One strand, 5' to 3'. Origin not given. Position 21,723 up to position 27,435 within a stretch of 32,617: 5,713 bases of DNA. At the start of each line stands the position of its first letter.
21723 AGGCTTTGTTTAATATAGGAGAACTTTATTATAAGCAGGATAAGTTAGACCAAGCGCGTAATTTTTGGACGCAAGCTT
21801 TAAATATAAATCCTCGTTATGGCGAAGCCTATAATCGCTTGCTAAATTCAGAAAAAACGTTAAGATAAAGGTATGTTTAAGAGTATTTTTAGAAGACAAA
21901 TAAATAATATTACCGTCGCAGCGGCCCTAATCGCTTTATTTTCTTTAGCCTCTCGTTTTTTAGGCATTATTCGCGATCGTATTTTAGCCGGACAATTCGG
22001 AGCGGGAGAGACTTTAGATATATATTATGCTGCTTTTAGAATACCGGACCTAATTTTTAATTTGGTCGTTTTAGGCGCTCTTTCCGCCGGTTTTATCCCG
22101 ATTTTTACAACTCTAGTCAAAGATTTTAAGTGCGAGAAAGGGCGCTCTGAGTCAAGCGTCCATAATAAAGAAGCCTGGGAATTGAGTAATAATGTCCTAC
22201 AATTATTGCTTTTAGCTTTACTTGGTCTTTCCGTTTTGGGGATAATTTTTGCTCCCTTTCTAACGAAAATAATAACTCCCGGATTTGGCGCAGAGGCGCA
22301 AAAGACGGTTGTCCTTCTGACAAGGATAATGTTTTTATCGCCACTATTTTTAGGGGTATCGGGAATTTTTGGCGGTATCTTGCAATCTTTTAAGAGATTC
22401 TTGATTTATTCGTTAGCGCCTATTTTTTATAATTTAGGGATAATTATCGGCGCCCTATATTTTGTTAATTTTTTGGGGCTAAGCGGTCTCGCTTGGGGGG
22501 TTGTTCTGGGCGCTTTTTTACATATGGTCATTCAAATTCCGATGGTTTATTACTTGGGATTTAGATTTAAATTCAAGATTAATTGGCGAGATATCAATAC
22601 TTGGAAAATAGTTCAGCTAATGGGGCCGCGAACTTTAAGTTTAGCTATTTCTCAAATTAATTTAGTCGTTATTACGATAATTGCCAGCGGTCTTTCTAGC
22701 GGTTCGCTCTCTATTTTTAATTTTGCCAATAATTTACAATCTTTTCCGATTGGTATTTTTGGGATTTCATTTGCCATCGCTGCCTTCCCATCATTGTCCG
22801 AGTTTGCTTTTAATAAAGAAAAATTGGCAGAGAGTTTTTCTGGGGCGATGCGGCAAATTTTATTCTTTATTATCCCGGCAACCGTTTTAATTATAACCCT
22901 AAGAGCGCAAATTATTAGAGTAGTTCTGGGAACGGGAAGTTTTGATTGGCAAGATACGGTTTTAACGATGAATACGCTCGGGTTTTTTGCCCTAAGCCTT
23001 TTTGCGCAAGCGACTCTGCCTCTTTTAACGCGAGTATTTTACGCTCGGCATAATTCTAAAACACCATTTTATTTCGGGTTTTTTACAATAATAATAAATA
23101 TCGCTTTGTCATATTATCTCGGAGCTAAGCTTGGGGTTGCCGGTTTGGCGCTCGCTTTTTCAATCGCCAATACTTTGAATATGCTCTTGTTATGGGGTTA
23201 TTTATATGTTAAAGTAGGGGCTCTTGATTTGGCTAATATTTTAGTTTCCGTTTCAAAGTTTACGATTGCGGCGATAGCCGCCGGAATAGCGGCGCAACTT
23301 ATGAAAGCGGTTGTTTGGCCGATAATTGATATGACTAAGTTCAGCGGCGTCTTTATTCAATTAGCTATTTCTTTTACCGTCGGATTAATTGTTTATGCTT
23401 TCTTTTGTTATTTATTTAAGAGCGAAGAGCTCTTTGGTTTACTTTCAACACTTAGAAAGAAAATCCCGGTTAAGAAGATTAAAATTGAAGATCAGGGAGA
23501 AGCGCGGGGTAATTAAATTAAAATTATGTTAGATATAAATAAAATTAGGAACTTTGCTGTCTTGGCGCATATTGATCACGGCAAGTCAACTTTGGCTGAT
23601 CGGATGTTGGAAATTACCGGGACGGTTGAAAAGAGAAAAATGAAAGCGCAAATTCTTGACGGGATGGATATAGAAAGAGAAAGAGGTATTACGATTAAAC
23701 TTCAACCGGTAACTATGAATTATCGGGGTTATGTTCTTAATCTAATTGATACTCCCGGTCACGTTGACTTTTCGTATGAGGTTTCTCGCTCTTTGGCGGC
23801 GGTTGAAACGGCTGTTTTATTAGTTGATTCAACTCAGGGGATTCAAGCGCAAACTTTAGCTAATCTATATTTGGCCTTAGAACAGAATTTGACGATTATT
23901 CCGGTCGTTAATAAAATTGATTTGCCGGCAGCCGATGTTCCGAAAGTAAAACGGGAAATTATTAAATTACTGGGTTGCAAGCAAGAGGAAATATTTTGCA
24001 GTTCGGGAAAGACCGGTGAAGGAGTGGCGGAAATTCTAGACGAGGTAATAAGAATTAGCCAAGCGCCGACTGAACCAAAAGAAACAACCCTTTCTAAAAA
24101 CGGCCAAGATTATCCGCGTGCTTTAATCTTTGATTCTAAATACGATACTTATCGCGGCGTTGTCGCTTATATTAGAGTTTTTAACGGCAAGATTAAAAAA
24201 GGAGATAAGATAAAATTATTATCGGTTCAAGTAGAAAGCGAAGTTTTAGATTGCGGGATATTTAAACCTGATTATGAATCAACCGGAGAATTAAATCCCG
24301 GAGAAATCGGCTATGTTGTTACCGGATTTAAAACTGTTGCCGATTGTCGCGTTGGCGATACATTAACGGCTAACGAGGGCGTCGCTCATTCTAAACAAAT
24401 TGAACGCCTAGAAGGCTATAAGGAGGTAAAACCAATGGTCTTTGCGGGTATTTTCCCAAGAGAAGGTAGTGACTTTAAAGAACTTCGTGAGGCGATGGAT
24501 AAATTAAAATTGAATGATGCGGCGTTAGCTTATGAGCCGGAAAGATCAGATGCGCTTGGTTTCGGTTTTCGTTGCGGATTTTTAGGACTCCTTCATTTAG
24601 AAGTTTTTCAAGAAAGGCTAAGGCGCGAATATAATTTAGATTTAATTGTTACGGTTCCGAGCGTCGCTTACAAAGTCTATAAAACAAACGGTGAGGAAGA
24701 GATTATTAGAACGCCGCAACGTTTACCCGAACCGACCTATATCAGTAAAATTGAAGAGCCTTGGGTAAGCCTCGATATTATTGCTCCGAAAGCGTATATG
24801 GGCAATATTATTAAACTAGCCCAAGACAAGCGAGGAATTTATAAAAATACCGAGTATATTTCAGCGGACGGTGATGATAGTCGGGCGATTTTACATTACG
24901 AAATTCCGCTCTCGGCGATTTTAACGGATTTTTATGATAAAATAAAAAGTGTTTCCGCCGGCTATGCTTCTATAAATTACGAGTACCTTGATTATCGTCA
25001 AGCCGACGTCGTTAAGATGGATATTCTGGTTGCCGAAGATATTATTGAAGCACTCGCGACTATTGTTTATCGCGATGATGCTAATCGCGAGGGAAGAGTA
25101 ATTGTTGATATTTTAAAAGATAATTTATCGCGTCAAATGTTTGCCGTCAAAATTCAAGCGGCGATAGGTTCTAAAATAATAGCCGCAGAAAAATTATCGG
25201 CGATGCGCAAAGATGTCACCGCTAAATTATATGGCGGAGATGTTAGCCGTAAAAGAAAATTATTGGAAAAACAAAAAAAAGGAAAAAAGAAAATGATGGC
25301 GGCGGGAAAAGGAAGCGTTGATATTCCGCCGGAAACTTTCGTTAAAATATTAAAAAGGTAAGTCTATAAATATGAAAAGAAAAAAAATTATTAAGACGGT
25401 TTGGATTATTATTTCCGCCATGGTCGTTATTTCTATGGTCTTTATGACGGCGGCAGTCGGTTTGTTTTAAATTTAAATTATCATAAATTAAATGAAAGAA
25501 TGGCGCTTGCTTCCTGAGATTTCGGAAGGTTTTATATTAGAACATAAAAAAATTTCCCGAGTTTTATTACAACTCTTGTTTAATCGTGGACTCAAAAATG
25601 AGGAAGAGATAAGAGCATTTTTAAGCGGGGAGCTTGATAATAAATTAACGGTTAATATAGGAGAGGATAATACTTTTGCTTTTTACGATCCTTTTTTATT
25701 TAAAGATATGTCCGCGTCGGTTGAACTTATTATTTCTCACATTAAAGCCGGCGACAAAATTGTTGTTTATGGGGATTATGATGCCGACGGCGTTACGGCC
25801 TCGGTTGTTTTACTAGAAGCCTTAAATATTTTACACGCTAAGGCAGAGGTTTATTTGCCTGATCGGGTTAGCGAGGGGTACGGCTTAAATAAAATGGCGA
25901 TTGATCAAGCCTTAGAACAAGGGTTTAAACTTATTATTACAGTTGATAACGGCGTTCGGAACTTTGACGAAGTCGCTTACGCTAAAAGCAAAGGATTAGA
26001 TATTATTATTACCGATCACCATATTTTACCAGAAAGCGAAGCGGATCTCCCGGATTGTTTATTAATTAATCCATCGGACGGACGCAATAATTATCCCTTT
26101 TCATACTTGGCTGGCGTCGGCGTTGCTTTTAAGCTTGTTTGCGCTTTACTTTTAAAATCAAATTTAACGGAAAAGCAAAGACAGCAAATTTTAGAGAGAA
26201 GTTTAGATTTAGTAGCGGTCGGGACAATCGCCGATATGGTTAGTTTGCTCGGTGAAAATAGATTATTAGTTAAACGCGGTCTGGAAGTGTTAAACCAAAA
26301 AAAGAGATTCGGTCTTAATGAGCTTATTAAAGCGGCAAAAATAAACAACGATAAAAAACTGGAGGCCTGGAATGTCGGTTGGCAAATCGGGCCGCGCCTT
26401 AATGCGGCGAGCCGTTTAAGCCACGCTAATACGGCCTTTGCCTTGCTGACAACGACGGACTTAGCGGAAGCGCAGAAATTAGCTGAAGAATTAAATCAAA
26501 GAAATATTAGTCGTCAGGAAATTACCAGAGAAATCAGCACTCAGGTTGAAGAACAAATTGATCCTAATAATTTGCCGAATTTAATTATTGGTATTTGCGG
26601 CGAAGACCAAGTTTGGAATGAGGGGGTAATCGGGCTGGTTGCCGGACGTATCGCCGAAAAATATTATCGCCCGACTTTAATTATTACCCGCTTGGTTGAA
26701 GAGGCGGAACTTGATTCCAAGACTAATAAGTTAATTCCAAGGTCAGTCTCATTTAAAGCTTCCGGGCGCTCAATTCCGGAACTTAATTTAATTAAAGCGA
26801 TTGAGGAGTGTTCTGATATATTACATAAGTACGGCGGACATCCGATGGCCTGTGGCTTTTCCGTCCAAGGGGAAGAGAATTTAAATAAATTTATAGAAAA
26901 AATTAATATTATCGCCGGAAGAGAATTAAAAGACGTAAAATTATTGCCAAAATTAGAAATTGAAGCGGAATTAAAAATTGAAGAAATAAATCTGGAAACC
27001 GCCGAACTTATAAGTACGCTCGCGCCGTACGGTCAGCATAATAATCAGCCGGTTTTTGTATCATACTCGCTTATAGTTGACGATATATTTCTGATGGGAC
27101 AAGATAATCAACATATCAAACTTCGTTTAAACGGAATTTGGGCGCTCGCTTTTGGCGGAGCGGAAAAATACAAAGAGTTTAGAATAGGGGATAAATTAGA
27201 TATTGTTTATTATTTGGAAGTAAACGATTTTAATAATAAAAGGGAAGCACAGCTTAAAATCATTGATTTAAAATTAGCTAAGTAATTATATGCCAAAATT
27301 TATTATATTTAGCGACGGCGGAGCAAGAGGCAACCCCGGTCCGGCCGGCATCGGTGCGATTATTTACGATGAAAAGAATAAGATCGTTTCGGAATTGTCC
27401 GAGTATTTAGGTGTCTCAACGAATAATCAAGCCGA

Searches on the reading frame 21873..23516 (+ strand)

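Call 70: search_protein_families(library=pfam, proteins=[window:21873-23516:+], max_evalue=0.00001)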
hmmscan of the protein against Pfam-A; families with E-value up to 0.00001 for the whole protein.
window:21873-23516:+ (547 aa): 3 families
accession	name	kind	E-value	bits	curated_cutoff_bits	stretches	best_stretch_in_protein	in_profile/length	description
PF03023.19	MurJ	-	7.1e-94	315.4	27.4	1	39-480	2-436/451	Lipid II flippase MurJ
PF13440.11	Polysacc_synt_3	-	2.5e-09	37.3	23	1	117-354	57-286/293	Polysaccharide biosynthesis protein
PF01943.22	Polysacc_synt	-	5.4e-09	36.3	28.2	1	113-311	81-273/274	Polysaccharide biosynthesis protein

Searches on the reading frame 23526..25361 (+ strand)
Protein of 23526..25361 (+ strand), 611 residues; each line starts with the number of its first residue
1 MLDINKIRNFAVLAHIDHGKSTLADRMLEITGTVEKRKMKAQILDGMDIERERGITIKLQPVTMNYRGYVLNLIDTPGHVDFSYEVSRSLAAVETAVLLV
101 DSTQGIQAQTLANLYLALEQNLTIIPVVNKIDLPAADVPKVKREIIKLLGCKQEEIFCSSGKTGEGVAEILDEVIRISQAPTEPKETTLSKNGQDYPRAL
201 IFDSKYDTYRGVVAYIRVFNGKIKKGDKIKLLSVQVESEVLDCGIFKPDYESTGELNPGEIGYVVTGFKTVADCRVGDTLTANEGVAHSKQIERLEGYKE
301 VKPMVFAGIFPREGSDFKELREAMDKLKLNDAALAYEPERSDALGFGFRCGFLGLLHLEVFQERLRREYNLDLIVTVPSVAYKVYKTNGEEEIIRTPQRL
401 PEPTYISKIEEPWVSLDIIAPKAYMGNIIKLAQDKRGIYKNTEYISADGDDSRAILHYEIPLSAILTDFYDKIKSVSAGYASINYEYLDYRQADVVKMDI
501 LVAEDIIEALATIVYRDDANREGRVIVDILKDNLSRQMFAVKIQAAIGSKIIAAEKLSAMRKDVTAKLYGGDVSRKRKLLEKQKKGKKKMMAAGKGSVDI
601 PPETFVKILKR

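Call 70: search_protein_families(library=pfam, proteins=[window:23526-25361:+], max_evalue=0.00001)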
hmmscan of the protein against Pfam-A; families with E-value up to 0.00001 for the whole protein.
window:23526-25361:+ (611 aa): 5 families
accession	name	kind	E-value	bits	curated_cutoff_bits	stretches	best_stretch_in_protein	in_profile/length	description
PF00009.33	GTP_EFTU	-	2.1e-54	184.4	26.5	1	6-177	2-185/188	Elongation factor Tu GTP binding domain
PF06421.17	LepA_C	-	8.9e-39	132.4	29.7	1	504-610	3-107/107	GTP-binding protein LepA C-terminus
PF00679.30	EFG_C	-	4.1e-18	65.6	27.9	1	409-499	2-87/89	Elongation factor G C-terminus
PF03144.31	GTP_EFTU_D2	-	2.1e-10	41.3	30.3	1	211-281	1-73/73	Elongation factor Tu domain 2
PF22042.2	EF-G_D2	-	5.4e-07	30.1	27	1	198-281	3-82/84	Elongation factor G domain 2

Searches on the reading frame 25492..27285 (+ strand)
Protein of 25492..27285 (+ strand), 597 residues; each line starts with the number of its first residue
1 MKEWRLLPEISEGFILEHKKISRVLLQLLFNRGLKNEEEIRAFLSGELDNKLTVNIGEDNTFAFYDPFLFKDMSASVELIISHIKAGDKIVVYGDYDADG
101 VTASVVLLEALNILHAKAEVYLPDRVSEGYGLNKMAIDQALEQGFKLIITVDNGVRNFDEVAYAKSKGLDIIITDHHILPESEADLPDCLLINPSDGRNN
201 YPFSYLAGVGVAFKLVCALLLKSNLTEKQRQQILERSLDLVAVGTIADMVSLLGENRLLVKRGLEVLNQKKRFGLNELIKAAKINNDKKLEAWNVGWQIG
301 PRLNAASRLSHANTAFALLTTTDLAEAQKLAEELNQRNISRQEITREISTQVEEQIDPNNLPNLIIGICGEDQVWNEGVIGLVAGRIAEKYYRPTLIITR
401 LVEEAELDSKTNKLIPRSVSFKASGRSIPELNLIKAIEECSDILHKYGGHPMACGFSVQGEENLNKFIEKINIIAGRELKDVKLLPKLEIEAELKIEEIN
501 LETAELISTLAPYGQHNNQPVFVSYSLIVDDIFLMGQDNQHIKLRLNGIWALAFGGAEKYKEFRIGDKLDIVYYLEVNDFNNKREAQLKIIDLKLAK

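Call 3: search_protein_families(library=pfam, proteins=[window:25492-27285:+], max_evalue=0.01)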
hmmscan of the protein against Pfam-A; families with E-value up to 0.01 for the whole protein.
window:25492-27285:+ (597 aa): 3 families
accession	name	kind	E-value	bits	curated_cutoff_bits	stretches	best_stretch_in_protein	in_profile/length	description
PF17768.7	RecJ_OB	-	2.7e-26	92.2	27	1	490-592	1-107/107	RecJ OB domain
PF01368.27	DHH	-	9.8e-24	84.5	28.1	1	89-245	1-125/125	DHH family, N-terminal domain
PF02272.25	DHHA1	-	1.9e-10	41.5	25.9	1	372-472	10-97/102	DHHA1 domain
